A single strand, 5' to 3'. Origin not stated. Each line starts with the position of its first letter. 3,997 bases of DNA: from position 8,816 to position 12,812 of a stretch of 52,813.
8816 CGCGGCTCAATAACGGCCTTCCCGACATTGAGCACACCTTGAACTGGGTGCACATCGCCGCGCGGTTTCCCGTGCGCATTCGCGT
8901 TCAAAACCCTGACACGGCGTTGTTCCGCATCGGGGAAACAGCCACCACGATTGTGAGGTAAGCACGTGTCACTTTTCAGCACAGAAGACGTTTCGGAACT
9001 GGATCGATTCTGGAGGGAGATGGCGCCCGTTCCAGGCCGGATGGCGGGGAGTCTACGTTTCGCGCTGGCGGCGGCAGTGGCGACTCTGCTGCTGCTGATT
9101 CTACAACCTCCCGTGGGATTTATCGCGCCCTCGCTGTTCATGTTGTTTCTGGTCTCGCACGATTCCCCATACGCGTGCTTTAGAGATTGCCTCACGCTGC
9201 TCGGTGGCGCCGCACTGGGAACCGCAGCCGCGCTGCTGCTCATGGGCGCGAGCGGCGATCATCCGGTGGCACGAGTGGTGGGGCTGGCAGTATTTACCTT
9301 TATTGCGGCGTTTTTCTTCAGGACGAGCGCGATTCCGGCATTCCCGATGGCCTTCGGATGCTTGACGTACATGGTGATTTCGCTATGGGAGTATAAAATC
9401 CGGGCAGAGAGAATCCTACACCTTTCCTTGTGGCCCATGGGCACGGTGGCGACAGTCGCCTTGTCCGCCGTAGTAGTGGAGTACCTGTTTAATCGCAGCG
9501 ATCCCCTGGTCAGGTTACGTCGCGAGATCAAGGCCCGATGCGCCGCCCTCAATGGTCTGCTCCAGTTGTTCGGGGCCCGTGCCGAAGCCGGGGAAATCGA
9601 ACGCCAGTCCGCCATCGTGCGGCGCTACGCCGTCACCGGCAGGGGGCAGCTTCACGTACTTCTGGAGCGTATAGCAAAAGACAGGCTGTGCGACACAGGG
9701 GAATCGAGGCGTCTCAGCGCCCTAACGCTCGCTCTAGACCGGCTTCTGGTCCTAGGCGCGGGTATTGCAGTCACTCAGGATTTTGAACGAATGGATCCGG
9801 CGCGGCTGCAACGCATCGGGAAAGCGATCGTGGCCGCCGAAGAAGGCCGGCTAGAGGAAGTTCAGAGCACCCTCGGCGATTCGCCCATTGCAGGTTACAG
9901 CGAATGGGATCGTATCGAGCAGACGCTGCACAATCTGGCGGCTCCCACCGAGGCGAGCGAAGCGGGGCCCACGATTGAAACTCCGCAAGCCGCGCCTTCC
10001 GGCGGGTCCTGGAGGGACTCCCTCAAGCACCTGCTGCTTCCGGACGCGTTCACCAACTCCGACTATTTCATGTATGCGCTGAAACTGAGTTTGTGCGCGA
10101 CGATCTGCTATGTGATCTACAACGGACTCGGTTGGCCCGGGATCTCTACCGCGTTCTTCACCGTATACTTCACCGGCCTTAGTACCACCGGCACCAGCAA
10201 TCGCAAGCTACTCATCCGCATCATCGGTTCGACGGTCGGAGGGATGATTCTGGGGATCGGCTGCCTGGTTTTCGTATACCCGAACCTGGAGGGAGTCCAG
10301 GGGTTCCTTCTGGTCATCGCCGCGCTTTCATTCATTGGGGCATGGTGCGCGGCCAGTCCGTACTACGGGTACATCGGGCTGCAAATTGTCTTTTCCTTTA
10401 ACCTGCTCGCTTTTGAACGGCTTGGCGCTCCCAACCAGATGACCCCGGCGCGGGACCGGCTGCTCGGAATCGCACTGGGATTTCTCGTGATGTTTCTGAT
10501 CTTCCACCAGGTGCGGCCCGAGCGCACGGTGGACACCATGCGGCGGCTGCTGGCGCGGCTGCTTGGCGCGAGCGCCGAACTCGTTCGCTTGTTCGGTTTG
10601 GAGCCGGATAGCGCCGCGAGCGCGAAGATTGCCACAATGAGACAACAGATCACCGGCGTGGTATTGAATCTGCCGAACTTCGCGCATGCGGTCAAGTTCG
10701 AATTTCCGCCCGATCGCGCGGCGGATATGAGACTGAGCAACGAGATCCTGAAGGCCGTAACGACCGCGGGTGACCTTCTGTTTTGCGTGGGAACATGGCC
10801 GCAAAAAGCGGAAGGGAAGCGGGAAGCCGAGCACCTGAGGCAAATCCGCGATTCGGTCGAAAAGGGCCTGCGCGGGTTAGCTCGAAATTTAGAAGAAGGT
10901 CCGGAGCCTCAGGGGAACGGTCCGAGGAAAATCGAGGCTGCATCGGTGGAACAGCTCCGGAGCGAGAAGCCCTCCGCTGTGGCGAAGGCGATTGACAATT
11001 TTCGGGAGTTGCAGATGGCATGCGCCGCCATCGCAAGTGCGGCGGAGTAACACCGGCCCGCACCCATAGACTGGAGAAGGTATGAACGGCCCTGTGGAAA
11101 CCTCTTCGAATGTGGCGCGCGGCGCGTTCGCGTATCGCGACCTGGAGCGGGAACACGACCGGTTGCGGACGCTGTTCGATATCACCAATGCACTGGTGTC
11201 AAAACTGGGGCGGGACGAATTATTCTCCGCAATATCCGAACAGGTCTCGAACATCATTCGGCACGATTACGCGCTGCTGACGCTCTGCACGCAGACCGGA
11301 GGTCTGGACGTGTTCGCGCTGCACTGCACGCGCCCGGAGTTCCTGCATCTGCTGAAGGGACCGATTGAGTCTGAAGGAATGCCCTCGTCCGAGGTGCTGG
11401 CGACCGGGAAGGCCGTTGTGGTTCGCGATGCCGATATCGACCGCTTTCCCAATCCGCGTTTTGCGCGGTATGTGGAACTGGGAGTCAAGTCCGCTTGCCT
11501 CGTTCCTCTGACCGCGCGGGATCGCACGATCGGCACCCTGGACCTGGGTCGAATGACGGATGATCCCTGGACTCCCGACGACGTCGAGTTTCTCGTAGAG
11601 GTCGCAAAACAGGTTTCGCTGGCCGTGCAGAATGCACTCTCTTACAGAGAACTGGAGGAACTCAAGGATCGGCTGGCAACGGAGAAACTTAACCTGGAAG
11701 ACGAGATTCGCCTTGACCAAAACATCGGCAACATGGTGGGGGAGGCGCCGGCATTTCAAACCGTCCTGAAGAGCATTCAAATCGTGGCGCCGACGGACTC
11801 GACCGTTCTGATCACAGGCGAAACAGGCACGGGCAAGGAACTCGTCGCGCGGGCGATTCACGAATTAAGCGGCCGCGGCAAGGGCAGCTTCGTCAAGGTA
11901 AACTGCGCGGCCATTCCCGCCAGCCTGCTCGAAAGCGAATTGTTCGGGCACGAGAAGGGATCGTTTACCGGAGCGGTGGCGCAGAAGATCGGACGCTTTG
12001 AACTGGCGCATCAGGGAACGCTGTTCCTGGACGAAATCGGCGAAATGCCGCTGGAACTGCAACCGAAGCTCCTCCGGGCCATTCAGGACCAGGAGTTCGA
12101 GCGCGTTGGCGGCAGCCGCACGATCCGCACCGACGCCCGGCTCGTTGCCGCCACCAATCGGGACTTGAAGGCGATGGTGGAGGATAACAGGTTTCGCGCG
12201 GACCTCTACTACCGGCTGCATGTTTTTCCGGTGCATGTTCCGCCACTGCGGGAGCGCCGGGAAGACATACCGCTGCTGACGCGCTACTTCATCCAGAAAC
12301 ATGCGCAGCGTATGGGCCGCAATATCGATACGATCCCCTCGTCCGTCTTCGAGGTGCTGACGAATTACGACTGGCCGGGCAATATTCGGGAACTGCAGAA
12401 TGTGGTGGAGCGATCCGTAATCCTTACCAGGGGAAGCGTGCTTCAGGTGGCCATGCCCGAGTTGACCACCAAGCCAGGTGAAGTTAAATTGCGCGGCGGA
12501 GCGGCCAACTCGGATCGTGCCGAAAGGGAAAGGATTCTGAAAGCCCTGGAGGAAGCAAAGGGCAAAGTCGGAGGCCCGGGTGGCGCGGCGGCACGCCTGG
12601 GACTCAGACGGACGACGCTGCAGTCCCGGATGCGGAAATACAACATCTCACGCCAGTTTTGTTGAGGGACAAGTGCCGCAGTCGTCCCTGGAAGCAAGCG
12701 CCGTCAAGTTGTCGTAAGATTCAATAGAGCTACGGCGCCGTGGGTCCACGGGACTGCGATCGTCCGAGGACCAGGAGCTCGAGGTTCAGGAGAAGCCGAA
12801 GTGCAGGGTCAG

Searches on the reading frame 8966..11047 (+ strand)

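Call 62: search_protein_families(library=pfam, proteins=[window:8966-11047:+], max_evalue=0.00001)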
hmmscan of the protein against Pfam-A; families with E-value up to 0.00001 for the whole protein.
window:8966-11047:+ (694 aa): 1 family
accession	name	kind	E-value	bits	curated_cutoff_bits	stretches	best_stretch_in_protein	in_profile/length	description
PF13515.12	FUSC_2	-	1.9e-07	31.7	25.6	1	380-512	1-126/126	Fusaric acid resistance protein-like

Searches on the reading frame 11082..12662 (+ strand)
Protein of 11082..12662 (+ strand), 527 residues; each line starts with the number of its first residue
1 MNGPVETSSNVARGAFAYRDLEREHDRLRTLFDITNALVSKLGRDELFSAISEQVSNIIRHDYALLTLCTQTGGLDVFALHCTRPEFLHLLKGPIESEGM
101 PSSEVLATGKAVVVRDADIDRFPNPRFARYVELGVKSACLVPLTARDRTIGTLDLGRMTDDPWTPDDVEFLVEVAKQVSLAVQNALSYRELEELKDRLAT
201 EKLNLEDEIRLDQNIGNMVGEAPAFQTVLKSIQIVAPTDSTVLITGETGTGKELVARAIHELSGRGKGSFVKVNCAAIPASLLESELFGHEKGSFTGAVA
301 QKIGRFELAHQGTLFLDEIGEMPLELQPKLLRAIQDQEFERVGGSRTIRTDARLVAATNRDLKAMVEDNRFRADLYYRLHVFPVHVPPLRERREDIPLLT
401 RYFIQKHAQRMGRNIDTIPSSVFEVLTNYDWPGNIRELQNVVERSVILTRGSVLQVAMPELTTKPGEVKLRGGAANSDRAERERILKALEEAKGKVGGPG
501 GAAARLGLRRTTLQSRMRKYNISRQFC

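Call 62: search_protein_families(library=pfam, proteins=[window:11082-12662:+], max_evalue=0.00001)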
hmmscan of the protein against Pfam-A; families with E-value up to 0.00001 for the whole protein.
window:11082-12662:+ (527 aa): 8 families
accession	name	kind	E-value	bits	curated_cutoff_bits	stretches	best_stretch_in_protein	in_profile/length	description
PF00158.32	Sigma54_activat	-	9.6e-73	243.8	20.2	1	218-384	1-167/168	Sigma-54 interaction domain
PF25601.1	AAA_lid_14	-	1.5e-24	86.1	27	1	390-457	1-68/87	AAA+ ATPase lid domain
PF14532.12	Sigma54_activ_2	-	4.8e-21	75.9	25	1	219-389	1-138/138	Sigma-54 interaction domain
PF01590.32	GAF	-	1.1e-17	65.3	22.4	1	44-182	2-133/133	GAF domain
PF13185.12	GAF_2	-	1.4e-11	45.2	28.6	1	44-183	4-136/136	GAF domain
PF13492.12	GAF_3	-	1.8e-09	38.6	27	1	69-184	13-129/129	GAF domain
PF01078.27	Mg_chelatase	-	1.4e-06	28.3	20.3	0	297-360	93-158/207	Magnesium chelatase, subunit ChlI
PF07728.20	AAA_5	-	1.5e-06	28.7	22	1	242-374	2-134/139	AAA domain (dynein-related subfamily)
